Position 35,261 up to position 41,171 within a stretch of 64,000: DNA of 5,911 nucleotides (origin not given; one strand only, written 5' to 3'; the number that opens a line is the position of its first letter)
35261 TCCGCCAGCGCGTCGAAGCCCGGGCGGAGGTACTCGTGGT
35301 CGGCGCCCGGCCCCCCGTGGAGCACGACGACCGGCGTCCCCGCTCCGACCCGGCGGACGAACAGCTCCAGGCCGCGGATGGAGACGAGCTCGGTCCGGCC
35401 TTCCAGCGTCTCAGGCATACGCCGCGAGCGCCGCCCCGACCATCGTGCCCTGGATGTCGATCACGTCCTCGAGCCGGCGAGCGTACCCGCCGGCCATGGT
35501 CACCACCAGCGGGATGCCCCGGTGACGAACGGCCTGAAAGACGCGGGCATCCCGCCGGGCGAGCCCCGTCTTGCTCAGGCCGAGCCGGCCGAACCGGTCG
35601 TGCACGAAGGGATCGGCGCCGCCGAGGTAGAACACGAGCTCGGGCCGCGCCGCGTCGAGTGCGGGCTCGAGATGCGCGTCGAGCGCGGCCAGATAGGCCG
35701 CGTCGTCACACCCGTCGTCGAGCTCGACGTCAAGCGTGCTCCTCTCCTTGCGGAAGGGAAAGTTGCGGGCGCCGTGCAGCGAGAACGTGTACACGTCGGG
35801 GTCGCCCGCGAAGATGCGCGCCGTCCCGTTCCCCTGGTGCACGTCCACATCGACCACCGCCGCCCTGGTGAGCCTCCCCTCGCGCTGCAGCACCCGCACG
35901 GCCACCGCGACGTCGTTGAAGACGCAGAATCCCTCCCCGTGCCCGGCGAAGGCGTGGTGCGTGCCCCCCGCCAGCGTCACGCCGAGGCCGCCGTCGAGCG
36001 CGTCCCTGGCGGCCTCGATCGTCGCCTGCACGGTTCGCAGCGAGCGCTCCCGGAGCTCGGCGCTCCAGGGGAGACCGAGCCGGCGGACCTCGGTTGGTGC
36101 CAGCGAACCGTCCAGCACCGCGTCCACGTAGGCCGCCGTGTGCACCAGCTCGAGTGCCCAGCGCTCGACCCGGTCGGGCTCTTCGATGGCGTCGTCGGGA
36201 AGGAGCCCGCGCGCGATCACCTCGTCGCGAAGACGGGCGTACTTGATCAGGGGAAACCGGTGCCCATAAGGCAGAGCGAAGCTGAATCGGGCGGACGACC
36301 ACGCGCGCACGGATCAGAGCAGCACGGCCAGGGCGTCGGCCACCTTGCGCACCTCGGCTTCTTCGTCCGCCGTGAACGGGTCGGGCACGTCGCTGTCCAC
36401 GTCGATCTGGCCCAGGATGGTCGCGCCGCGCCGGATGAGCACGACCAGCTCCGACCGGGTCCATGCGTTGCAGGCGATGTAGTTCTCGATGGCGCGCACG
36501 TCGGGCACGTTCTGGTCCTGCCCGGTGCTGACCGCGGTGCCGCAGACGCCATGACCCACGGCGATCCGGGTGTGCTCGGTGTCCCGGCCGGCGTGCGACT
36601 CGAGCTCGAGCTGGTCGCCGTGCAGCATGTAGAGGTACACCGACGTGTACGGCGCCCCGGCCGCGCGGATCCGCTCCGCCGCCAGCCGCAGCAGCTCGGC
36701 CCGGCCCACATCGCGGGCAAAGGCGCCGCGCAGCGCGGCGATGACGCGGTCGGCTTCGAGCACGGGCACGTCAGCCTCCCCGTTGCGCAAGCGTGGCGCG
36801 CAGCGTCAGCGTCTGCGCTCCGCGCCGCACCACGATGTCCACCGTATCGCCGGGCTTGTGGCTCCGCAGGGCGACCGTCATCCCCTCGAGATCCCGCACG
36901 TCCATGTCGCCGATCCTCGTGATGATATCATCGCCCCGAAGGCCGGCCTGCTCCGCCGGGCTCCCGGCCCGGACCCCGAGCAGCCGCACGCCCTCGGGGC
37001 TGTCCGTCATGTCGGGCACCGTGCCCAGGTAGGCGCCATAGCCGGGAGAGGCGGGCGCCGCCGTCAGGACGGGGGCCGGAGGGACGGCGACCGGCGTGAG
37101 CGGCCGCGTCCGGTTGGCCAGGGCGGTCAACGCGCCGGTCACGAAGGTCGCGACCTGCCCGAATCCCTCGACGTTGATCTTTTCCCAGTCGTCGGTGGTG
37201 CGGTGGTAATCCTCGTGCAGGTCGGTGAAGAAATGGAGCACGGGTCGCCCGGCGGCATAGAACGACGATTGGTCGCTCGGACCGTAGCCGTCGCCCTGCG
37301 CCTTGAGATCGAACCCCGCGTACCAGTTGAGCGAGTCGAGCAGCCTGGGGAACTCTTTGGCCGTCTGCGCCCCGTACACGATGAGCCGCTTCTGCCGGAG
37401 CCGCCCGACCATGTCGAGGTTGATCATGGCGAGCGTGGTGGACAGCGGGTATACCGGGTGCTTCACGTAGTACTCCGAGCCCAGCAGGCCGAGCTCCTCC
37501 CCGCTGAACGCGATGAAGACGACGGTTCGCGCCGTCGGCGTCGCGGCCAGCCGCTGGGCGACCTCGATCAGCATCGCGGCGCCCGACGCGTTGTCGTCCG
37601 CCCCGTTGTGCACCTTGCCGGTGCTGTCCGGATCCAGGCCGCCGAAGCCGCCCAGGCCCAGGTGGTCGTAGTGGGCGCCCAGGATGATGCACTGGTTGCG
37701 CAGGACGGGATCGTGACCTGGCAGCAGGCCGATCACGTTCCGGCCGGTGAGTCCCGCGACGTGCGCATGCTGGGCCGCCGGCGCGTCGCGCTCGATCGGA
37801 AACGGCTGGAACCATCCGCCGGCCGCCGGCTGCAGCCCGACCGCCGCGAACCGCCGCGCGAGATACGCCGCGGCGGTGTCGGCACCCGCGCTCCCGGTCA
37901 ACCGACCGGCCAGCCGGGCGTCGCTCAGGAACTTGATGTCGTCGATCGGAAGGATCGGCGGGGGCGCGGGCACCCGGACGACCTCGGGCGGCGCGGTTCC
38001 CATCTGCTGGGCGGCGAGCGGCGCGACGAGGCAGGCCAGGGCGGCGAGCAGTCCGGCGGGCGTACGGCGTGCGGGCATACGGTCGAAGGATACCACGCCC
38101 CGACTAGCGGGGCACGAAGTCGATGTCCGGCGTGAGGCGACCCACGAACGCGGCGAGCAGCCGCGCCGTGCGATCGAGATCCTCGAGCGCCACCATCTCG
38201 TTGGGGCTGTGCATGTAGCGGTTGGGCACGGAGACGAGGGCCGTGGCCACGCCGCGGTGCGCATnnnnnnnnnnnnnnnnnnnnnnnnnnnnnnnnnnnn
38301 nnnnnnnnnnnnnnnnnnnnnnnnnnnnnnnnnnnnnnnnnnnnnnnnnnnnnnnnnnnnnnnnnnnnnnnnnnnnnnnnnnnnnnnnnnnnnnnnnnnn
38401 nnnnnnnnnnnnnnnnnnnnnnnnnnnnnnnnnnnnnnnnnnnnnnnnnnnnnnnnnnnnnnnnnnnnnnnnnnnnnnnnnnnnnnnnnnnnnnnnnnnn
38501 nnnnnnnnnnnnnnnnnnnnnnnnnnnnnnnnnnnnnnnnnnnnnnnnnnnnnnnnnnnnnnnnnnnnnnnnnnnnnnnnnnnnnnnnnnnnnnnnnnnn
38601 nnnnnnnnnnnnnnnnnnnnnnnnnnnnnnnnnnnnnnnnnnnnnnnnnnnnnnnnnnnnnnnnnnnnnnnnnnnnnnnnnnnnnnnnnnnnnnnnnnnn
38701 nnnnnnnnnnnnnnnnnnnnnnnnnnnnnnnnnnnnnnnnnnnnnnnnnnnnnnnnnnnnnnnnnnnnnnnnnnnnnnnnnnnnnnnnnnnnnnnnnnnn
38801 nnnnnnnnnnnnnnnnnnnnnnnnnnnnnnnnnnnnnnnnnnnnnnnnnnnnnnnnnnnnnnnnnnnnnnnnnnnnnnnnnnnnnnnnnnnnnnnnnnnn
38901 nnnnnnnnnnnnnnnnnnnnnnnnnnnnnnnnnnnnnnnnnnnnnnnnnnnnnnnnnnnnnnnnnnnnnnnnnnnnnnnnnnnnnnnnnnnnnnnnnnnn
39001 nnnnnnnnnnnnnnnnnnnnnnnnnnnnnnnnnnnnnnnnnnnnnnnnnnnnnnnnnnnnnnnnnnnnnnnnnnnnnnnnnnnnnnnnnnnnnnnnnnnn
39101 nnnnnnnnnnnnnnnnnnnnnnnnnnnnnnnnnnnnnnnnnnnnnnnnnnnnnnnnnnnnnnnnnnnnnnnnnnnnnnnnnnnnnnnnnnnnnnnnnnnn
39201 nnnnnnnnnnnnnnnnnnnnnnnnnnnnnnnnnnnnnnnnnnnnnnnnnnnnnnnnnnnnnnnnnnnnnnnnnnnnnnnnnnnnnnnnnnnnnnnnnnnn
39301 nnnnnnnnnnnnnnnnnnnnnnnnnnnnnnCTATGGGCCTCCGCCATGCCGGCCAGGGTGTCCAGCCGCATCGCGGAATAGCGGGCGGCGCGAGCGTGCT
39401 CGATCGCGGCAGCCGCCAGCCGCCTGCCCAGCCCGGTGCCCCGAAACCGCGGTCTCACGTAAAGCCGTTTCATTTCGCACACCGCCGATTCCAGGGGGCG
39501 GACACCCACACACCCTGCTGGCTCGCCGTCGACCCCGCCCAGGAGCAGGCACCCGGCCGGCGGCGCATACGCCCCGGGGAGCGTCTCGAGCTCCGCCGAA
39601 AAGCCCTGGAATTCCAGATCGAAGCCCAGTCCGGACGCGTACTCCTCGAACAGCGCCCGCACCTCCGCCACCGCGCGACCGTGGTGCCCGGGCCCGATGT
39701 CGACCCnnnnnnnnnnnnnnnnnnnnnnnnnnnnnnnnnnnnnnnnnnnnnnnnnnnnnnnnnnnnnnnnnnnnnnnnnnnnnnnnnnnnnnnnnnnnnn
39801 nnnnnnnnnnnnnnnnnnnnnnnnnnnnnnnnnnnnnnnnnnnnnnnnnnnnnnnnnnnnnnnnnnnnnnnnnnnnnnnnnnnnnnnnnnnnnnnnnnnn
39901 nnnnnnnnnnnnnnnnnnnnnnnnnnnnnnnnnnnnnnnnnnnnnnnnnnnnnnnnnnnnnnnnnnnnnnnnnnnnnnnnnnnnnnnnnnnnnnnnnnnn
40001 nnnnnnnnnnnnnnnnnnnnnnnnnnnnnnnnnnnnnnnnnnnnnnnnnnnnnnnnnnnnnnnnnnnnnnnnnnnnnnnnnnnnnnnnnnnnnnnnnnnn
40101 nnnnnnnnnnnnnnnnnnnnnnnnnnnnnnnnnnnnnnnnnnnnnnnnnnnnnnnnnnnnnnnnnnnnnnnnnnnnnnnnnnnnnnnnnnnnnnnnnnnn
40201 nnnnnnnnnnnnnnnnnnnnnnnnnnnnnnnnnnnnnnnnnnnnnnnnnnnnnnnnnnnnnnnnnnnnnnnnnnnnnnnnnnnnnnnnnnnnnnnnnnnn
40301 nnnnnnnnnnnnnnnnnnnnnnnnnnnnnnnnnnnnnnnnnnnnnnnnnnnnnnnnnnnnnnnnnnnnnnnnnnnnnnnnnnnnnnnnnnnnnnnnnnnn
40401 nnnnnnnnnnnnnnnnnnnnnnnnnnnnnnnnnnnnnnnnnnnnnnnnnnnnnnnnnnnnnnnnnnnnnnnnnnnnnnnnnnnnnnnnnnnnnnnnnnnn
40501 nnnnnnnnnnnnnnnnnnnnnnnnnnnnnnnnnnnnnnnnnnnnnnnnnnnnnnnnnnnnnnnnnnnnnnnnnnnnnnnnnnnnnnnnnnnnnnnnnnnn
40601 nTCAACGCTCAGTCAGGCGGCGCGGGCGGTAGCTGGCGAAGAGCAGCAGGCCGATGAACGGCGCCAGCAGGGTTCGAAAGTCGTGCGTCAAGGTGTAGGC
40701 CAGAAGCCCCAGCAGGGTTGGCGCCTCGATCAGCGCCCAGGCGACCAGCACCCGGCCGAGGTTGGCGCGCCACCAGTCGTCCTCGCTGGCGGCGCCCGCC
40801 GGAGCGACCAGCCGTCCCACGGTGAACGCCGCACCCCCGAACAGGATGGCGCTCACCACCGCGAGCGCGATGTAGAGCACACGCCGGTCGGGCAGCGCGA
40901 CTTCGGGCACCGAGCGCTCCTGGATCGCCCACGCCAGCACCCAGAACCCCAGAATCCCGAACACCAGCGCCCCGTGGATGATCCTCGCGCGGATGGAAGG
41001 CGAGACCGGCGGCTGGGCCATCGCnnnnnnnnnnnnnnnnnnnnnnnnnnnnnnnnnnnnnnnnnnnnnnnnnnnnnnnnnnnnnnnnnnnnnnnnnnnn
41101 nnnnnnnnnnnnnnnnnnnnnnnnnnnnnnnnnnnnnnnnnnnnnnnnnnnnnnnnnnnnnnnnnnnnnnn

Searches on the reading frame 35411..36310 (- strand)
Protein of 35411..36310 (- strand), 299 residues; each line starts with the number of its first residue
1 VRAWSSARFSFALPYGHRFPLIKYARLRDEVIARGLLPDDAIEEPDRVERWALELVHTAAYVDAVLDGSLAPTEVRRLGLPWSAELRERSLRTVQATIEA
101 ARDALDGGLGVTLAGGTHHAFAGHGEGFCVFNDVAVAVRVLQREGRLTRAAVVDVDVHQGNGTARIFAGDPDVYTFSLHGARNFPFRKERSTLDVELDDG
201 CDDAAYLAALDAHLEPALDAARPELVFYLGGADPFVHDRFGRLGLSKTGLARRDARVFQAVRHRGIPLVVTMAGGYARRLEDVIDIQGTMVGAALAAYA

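Call 12: find_encoding_contigs(protein=window:35411-36310:-, flank=10000, max_places=1)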
Protein window:35411-36310:- (299 aa): 17 contigs read that carry it; 1 place shown.
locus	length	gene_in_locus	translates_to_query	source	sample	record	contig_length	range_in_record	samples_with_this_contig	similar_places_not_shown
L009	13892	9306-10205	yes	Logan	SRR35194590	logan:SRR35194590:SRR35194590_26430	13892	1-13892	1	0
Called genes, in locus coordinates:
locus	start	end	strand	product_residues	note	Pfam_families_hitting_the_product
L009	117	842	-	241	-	PF10099:RskA_C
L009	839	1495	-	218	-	PF04542:Sigma70_r2, PF07638:Sigma70_ECF (weak), PF08281:Sigma70_r4_2, PF04545:Sigma70_r4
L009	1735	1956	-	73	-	-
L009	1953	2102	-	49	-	PF18919:DUF5670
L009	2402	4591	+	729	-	PF03169:OPT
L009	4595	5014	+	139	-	-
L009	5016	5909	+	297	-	PF01497:Peripla_BP_2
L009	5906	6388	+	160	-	PF00583:Acetyltransf_1, PF13508:Acetyltransf_7, PF13673:Acetyltransf_10, PF08445:FR47, PF14542:Acetyltransf_CG (weak)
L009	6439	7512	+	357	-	PF05343:Peptidase_M42, PF01546:Peptidase_M20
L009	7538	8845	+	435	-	PF04389:Peptidase_M28, PF13180:PDZ_2, PF17820:PDZ_6 (weak)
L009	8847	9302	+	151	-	PF01590:GAF, PF13185:GAF_2 (weak)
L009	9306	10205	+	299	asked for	PF00850:Hist_deacetyl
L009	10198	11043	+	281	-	PF12146:Hydrolase_4, PF00561:Abhydrolase_1, PF12697:Abhydrolase_6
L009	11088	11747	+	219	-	-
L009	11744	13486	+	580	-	PF14716:HHH_8, PF14520:HHH_5 (weak), PF14791:DNA_pol_B_thumb, PF02811:PHP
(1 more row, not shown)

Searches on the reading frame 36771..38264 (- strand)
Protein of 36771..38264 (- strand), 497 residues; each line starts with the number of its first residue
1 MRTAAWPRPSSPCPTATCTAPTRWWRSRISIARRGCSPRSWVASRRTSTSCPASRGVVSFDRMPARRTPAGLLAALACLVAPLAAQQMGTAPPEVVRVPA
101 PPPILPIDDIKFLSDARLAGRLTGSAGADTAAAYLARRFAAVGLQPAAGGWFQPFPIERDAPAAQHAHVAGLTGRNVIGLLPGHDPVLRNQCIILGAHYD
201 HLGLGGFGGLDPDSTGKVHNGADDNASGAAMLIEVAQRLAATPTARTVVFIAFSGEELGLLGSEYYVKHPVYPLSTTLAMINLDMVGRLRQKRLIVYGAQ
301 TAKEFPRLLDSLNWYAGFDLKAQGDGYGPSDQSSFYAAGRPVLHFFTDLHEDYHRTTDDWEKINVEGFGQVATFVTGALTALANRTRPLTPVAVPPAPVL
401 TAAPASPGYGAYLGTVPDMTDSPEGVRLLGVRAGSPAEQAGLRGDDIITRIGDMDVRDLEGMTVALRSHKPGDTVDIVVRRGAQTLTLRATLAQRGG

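Call 9: find_encoding_contigs(protein=window:36771-38264:-, flank=10000, max_places=1)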
Protein window:36771-38264:- (497 aa): no gene with exactly this product is on record in the collection.

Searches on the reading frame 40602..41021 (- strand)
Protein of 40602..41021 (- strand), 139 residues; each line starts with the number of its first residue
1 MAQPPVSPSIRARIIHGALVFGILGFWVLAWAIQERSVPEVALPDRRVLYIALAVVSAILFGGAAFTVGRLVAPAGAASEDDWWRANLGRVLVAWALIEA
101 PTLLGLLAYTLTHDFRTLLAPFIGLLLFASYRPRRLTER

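Call 11: find_encoding_contigs(protein=window:40602-41021:-, flank=10000, max_places=1)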
Protein window:40602-41021:- (139 aa): 23 contigs read that carry it; 1 place shown.
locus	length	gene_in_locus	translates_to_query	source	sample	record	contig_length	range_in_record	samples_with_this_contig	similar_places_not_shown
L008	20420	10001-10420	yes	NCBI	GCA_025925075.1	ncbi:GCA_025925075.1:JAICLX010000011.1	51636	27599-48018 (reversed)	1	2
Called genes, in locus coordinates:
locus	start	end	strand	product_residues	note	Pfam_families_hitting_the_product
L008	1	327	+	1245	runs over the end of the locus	PF02574:S-methyl_trans, PF00809:Pterin_bind, PF02607:B12-binding_2, PF02310:B12-binding, PF02965:Met_synt_B12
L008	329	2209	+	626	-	PF02574:S-methyl_trans, PF02219:MTHFR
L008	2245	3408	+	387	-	PF02771:Acyl-CoA_dh_N, PF02770:Acyl-CoA_dh_M, PF00441:Acyl-CoA_dh_1, PF08028:Acyl-CoA_dh_2, PF22924:ACOX_C_alpha1 (weak)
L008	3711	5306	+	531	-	PF02113:Peptidase_S13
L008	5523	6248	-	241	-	PF10099:RskA_C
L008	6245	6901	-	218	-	PF04542:Sigma70_r2, PF07638:Sigma70_ECF (weak), PF08281:Sigma70_r4_2, PF04545:Sigma70_r4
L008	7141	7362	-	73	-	-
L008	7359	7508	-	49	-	PF18919:DUF5670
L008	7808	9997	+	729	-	PF03169:OPT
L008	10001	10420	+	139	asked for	-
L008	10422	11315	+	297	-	PF01497:Peripla_BP_2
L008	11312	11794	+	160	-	PF00583:Acetyltransf_1, PF13508:Acetyltransf_7, PF13673:Acetyltransf_10, PF08445:FR47, PF14542:Acetyltransf_CG (weak)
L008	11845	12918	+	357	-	PF05343:Peptidase_M42, PF01546:Peptidase_M20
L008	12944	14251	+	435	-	PF04389:Peptidase_M28, PF13180:PDZ_2, PF17820:PDZ_6 (weak)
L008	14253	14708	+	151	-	PF01590:GAF, PF13185:GAF_2 (weak)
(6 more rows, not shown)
